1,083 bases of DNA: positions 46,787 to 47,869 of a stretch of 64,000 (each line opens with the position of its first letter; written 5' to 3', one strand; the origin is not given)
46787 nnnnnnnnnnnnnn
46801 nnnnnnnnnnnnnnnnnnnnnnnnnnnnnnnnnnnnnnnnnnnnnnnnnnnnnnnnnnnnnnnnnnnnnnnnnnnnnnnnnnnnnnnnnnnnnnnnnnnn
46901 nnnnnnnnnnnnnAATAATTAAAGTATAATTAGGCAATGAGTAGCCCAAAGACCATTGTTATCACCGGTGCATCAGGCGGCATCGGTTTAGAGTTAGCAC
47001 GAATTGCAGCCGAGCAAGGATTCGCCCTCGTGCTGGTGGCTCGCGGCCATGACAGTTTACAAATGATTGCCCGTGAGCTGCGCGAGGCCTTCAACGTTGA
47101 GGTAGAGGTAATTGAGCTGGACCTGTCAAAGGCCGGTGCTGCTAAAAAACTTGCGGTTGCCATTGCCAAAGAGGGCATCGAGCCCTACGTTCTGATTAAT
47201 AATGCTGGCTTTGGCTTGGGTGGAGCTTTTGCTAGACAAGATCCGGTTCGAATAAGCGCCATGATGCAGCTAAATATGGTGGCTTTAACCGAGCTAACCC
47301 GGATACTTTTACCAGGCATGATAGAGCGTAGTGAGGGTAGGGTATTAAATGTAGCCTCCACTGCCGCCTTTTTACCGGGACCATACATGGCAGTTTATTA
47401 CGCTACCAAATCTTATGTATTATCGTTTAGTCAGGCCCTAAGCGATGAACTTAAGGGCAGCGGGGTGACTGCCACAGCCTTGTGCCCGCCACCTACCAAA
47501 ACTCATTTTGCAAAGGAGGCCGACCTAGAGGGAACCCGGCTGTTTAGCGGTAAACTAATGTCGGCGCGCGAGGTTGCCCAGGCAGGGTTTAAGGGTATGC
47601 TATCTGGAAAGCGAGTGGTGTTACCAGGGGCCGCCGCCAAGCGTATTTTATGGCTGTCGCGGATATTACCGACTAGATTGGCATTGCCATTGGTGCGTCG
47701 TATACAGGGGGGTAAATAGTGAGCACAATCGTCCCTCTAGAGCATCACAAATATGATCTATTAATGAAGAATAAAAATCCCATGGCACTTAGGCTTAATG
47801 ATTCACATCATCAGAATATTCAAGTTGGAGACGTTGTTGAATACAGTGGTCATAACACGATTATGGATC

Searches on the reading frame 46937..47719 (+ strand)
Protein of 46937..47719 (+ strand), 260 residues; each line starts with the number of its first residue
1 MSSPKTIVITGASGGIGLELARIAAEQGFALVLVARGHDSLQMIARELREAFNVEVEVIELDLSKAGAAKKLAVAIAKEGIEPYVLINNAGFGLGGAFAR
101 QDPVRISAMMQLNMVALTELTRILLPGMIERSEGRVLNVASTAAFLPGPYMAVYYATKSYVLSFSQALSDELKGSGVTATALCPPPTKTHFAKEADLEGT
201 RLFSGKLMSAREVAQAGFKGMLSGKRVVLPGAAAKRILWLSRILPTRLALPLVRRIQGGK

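Call 59: search_protein_families(library=pfam, proteins=[window:46937-47719:+], max_evalue=0.01)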
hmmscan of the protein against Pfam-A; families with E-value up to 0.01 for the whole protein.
window:46937-47719:+ (260 aa): 5 families
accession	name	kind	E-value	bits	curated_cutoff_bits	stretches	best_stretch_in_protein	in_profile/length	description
PF00106.31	adh_short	-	1.1e-42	146.2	26.6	1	5-195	1-190/195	short chain dehydrogenase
PF13561.12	adh_short_C2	-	9.2e-25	88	27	1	11-196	1-185/236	Enoyl-(Acyl carrier protein) reductase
PF08659.16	KR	-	7.5e-10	39.4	22.6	1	6-170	2-165/180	KR domain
PF13460.12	NAD_binding_10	-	1.3e-05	25.6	27.2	1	11-215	1-175/184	NAD(P)H-binding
PF01370.27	Epimerase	-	0.0025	17.7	20.9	1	7-93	1-74/240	NAD dependent epimerase/dehydratase family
